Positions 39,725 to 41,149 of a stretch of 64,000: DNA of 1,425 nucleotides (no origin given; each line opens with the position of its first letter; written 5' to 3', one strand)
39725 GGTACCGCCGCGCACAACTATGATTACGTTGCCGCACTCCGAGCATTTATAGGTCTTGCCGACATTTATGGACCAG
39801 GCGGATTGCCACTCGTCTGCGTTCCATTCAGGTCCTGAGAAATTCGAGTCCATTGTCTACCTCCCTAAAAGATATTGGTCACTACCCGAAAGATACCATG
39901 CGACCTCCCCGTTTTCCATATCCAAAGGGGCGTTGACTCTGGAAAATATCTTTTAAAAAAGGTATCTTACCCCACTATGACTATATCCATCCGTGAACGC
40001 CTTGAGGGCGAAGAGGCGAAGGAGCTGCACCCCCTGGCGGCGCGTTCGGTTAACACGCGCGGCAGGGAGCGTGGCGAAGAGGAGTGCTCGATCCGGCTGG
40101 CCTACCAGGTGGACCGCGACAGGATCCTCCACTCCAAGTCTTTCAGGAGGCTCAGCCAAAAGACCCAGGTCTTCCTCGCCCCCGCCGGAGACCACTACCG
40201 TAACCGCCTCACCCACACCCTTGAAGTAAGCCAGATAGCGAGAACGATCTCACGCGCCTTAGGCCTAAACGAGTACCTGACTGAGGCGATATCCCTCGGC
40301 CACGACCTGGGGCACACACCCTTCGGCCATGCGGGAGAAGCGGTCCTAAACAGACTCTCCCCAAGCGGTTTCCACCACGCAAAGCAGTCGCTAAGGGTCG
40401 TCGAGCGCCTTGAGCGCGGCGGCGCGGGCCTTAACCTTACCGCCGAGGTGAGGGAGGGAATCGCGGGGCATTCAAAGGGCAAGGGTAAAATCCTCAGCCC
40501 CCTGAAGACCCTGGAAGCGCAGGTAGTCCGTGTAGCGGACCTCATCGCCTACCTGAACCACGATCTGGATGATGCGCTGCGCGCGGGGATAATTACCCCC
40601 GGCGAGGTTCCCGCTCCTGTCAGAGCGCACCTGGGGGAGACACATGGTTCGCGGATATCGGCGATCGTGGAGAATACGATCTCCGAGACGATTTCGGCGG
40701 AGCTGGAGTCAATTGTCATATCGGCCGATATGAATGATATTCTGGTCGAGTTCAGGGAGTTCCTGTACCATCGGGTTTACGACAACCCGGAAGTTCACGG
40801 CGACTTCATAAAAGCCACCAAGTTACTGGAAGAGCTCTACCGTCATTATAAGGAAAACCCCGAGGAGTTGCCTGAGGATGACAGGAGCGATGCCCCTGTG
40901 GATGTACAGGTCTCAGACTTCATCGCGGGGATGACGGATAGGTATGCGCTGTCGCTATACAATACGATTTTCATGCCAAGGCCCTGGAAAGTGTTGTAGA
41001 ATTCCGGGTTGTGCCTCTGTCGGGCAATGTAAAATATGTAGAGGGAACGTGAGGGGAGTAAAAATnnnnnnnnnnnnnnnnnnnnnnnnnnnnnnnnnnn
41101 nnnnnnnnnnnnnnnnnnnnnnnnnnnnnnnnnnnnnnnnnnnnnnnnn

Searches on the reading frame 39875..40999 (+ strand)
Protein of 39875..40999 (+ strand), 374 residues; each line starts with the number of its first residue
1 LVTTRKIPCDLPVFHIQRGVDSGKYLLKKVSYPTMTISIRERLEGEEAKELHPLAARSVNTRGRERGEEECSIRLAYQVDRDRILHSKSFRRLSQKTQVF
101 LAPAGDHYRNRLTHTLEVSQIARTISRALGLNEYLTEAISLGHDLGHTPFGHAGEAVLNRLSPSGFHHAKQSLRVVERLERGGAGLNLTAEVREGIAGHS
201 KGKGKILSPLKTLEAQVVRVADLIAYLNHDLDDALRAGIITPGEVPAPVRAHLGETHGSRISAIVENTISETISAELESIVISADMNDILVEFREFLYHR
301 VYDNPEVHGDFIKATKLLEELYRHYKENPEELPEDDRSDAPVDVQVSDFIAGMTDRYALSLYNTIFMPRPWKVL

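Call 3: search_protein_families(library=pfam, proteins=[window:39875-40999:+], max_evalue=0.1)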
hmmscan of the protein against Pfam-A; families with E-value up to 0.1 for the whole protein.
window:39875-40999:+ (374 aa): 2 families
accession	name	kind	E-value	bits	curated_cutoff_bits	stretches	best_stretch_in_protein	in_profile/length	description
PF13286.11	HD_assoc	-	3.1e-17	63.3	22.2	1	280-363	1-90/91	Phosphohydrolase-associated domain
PF01966.28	HD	-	2.9e-12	47.3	22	1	111-225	1-114/116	HD domain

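Call 34: search_protein_families(library=ncbifam, proteins=[window:39875-40999:+], max_evalue=0.001)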
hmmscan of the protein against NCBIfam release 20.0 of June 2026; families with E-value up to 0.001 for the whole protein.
window:39875-40999:+ (374 aa): 11 families
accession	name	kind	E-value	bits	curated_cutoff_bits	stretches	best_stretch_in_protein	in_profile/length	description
NF002327.0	PRK01286.1-2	equivalog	1.2e-143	478.3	393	1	37-373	2-344/345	deoxyguanosinetriphosphate triphosphohydrolase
NF002329.0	PRK01286.1-4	equivalog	4e-110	368.3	494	1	38-369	2-338/342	deoxyguanosinetriphosphate triphosphohydrolase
NF002326.0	PRK01286.1-1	equivalog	4.4e-83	279.7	390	2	47-241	5-214/379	deoxyguanosinetriphosphate triphosphohydrolase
NF002328.0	PRK01286.1-3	equivalog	7.1e-70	236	467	2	49-241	13-233/404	deoxyguanosinetriphosphate triphosphohydrolase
TIGR01353.1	dGTP_triPase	subfamily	2.2e-61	208.6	152.35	3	74-199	2-143/389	dGTP triphosphohydrolase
NF002330.0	PRK01286.1-5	equivalog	3.1e-55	187.9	511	2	55-240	6-211/384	deoxyguanosinetriphosphate triphosphohydrolase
NF041026.1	antiphage_dGTPase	exception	5.8e-55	187.1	400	3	62-196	4-153/425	anti-phage deoxyguanosine triphosphatase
NF003701.1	PRK05318.1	subfamily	8.4e-46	156.7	383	3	67-191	10-150/426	anti-phage deoxyguanosine triphosphatase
NF002829.0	PRK03007.1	equivalog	2.8e-41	141.8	385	1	63-181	19-139/425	deoxyguanosinetriphosphate triphosphohydrolase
NF002205.0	PRK01096.1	equivalog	8.8e-29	100.8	439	1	64-159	17-126/444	deoxyguanosinetriphosphate triphosphohydrolase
NF003429.0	PRK04926.1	equivalog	1.2e-22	80.4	405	1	65-160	20-134/500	dGTPase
